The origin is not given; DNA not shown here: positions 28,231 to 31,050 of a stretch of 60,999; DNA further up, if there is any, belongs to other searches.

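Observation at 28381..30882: Family-B polymerase with all three exonuclease motifs and parts of motifs B/C degenerate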

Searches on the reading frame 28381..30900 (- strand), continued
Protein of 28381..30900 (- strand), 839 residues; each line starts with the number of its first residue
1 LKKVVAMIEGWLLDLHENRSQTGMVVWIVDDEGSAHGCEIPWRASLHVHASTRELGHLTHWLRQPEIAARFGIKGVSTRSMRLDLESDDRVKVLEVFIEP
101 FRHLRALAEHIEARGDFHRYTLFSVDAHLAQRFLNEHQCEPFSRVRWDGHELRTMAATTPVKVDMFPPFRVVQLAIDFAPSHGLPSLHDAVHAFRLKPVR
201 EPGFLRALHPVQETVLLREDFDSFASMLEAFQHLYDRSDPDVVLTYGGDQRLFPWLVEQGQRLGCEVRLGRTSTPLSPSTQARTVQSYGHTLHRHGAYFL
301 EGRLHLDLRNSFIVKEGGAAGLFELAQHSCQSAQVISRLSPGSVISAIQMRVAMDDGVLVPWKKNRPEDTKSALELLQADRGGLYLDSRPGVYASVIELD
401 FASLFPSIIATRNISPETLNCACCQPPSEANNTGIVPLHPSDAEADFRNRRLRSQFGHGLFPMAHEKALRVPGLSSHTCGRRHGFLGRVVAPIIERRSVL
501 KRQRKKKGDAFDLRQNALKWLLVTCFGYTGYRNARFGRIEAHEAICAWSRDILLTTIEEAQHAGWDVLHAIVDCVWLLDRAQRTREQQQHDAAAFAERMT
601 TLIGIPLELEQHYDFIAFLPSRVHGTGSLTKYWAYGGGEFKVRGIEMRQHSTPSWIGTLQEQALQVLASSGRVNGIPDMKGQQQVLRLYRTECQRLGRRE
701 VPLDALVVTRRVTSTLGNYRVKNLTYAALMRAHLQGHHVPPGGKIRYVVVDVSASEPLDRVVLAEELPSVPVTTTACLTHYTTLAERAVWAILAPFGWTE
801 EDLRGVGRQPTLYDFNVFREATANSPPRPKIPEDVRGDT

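Call 32: search_solved_structures(query=A1, max_evalue=0.001, show_alignments=1)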
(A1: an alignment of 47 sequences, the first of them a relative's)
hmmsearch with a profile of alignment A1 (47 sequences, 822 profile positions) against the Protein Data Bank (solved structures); distinct sequences matched with E-value up to 0.001: 58.
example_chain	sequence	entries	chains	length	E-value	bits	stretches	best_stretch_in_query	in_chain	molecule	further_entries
6wya_A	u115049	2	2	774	7.7e-48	166.1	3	469-802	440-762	DNA polymerase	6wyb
1wn7_A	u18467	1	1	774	6.4e-47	163.1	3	469-807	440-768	Family B DNA Polymerase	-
1wns_A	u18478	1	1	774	8.8e-47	162.6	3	468-807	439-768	DNA POLYMERASE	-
2xhb_A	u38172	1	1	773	9.2e-47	162.6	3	468-804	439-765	DNA POLYMERASE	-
4k8z_A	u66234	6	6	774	1.1e-46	162.3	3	468-807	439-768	DNA polymerase | DNA polymerase,DNA polymerase,DNA polymerase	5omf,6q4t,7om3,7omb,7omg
2vwj_A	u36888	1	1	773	1.2e-46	162.2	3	468-804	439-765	DNA POLYMERASE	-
2vwk_A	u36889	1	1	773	1.2e-46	162.2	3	468-804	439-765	DNA POLYMERASE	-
1tgo_A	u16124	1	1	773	1.7e-46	161.7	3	468-804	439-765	PROTEIN (THERMOSTABLE B DNA POLYMERASE)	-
7b06_A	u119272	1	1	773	2.7e-46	161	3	468-804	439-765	DNA polymerase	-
8s84_A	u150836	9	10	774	8.2e-46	159.4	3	468-807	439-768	DNA polymerase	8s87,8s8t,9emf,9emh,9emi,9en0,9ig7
7b08_A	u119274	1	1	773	2.7e-45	157.7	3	468-804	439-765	DNA polymerase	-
5vu5_A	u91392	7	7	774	3.1e-45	157.5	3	468-807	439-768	DNA polymerase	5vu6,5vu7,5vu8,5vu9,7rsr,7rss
4flt_A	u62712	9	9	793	8.9e-45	156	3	468-802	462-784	DNA polymerase 1 | Pyrococcus abyssi B family DNA polymerase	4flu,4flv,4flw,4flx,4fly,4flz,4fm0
7tqw_A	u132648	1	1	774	1.2e-44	155.6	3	468-807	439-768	DNA polymerase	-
7rsu_A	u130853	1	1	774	1.5e-44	155.2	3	468-807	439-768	DNA polymerase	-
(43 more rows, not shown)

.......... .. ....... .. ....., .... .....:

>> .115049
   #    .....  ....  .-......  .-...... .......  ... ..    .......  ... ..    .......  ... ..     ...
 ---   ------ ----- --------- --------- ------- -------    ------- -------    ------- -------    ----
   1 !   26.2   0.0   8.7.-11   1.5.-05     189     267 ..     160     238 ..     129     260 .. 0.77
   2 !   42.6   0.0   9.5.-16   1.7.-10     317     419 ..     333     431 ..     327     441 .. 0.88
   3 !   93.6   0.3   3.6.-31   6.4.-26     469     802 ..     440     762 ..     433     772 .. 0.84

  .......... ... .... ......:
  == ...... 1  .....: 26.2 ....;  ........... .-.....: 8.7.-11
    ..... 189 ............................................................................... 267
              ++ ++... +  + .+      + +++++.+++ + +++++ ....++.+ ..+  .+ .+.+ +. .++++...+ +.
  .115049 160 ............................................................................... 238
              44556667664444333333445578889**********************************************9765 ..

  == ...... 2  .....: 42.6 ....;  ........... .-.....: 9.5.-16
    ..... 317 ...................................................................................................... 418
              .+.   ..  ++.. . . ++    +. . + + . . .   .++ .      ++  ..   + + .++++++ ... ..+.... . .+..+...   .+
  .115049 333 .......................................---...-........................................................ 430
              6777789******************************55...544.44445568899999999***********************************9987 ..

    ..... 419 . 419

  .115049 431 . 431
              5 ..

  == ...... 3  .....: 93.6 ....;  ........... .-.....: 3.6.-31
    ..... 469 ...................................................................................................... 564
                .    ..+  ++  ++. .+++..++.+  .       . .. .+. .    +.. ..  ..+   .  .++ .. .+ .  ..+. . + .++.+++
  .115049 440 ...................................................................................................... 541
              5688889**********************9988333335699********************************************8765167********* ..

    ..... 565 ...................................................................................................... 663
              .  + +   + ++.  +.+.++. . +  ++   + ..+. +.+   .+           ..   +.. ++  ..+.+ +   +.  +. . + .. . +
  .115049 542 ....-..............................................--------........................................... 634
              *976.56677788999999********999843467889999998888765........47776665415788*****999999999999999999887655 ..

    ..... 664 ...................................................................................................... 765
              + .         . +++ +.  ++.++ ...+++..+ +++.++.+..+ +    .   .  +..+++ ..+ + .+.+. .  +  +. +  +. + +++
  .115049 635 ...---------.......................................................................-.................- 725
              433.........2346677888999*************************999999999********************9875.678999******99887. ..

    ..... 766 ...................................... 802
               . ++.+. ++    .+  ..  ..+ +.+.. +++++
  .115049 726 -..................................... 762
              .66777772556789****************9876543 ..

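Call 34: find_related_loci(query=A1, collection=genome_contigs, flank=5000)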
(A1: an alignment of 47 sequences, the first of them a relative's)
Query A1 (833 aa) in genome_contigs; peptide patterns used: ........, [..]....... (x = any residue, [..] = any of these).
294 stretches matched a pattern; 186 encode a relative of the query (tblastn E <= 1e-3); the best 80 are kept; 80 distinct loci.
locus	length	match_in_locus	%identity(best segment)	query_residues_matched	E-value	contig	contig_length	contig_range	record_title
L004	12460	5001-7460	73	1-820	0e+0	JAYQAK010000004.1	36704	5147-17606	MAG: Poseidonia sp. isolate 139585_S186_metabat_bins_sspec.tsv.121_sub NODE_896_length_36704_cov_6.452318, whole genome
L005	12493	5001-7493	69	1-827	0e+0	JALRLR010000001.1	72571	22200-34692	MAG: Poseidonia sp. isolate JJ.4 NODE_1_length_72571_cov_9.115347, whole genome shotgun sequence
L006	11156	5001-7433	71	3-814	0e+0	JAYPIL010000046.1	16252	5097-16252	MAG: Poseidonia sp. isolate 139577_S178_maxbin_bins.tsv.038 NODE_3575_length_16252_cov_7.839723, whole genome shotgun se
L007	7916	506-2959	70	1-820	0e+0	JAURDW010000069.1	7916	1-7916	MAG: Poseidonia sp. isolate SFB_34D_50_17 NODE_69_length_7916_cov_4.353489, whole genome shotgun sequence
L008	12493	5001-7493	69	1-827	0e+0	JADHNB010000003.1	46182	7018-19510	MAG: Poseidonia sp. isolate BS301-5m-G57 BS301-5m-C863, whole genome shotgun sequence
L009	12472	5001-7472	66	1-826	0e+0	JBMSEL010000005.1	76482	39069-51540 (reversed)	MAG: Poseidonia sp. isolate CJ_V4_S10_100percent_par_metabat.106 NODE_111_length_76482_cov_10.222526, whole genome shotg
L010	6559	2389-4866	66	1-825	0e+0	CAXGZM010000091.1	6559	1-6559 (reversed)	MAG TPA_asm: uncultured euryarchaeote isolate SRR12479814_binner13_Refined_2 genome assembly, contig: ERZ4874012.783, wh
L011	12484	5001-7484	66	1-827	0e+0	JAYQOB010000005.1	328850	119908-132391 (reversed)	MAG: Candidatus Poseidoniales archaeon isolate SD4486_NP_concoct_bins.tsv.099_sub contig_7005_pilon, whole genome shotgu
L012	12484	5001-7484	66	1-827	0e+0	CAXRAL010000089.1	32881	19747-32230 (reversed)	MAG: Candidatus Poseidoniaceae archaeon isolate YZ09aB_8.77 genome assembly, contig: k141_287426, whole genome shotgun s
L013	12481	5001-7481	67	1-827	0e+0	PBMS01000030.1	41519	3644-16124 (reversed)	MAG: Methanobacteriota archaeon isolate SP207 MHASMcontig_389554, whole genome shotgun sequence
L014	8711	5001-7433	67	1-810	0e+0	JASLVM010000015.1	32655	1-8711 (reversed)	MAG: Poseidonia sp. isolate ETNP17_MAG_14 NODE_15_length_32655_cov_8.776352, whole genome shotgun sequence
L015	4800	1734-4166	67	1-811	0e+0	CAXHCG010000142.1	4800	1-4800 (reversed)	MAG TPA_asm: uncultured Candidatus Poseidoniales archaeon isolate SRR12479975_maxbin2_4 genome assembly, contig: ERZ4874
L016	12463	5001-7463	65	1-821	0e+0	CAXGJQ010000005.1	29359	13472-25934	MAG TPA_asm: uncultured Candidatus Poseidoniales archaeon isolate ERR315856_concoct_3 genome assembly, contig: ERZ677869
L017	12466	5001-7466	66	1-821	0e+0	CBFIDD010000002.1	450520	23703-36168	MAG: Poseidonia sp. isolate Co_bin_387_strict genome assembly, contig: Co_bin_387_strict_c2, whole genome shotgun sequen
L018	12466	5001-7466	65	1-822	0e+0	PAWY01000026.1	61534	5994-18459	MAG: Methanobacteriota archaeon isolate SAT1329 159363, whole genome shotgun sequence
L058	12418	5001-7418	52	2-810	0e+0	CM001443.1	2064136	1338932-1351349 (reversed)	MAG: uncultured Candidatus Poseidoniales archaeon isolate MG-II chromosome, whole genome shotgun sequence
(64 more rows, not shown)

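Call 46: predict_structure(alignment_id=A1)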
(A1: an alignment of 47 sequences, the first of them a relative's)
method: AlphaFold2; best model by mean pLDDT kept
length: 833 residues; sequences in the alignment: 47
mean_pLDDT: 77.2   pTM: 0.76
mean pLDDT of the five models: 77.2, 76.4, 76.3, 69.7, 65.7
residues with pLDDT >= 90: 313; 70-90: 288; 50-70: 105; < 50: 127
segments of 3 or more residues with pLDDT < 50: 152-156, 358-378, 400-420, 422-426, 452-459, 474-478, 520-539, 616-623, 804-807, 809-833
pLDDT, mean of each block of 10 residues (from residue 1): 92 93 92 92 91 92 93 79 85 92 80 79 88 91 86 54 92 73 87 87 85 93 94 94 90 88 93 84 70 95 80 89 89 75 76 65 40 40 81 67 29 42 52 61 62 48 55 49 69 85 87 67 32 44 67 87 74 86 91 80 89 56 71 82 81 95 90 92 94 93 88 88 90 85 93 91 86 93 90 80 47 34 36 32
secondary structure, 60 per line:
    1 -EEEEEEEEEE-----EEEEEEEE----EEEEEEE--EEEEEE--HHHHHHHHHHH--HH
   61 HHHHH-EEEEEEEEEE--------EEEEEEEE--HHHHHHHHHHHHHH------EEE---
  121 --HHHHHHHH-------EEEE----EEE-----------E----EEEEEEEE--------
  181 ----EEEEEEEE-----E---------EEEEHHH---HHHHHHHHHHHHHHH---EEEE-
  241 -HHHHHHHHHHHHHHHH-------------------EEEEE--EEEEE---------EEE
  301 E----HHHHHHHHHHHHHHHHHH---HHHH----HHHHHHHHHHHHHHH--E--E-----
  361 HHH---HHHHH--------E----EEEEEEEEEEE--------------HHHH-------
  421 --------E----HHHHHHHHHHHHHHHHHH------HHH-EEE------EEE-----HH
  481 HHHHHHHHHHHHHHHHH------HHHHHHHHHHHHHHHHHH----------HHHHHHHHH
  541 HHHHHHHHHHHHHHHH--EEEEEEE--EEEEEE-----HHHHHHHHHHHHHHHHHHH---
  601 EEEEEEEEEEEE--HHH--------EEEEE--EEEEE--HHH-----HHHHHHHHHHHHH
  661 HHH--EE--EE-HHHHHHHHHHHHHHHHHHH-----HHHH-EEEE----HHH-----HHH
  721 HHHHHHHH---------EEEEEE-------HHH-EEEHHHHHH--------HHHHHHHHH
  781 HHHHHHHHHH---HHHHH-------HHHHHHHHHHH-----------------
elements in order (helices of 4 or more, strands of 3 or more residues): E2-11 E17-24 E29-35 E38-43 H46-56 H59-65 E67-76 E85-92 H95-108 E115-117 H123-130 E138-141 E146-148 E165-172 E185-192 E208-211 H218-232 E236-239 H242-257 E277-281 E284-288 E298-301 H306-323 H327-330 H335-349 H367-371 E385-395 H410-413 H434-451 E462-464 E471-473 H479-497 H504-521 H532-556 E559-565 E568-573 H579-597 E601-612 E626-630 E633-637 H648-663 H673-691 H697-700 E702-705 H718-728 E738-743 E755-757 H758-763 H772-790 H794-798 H806-816
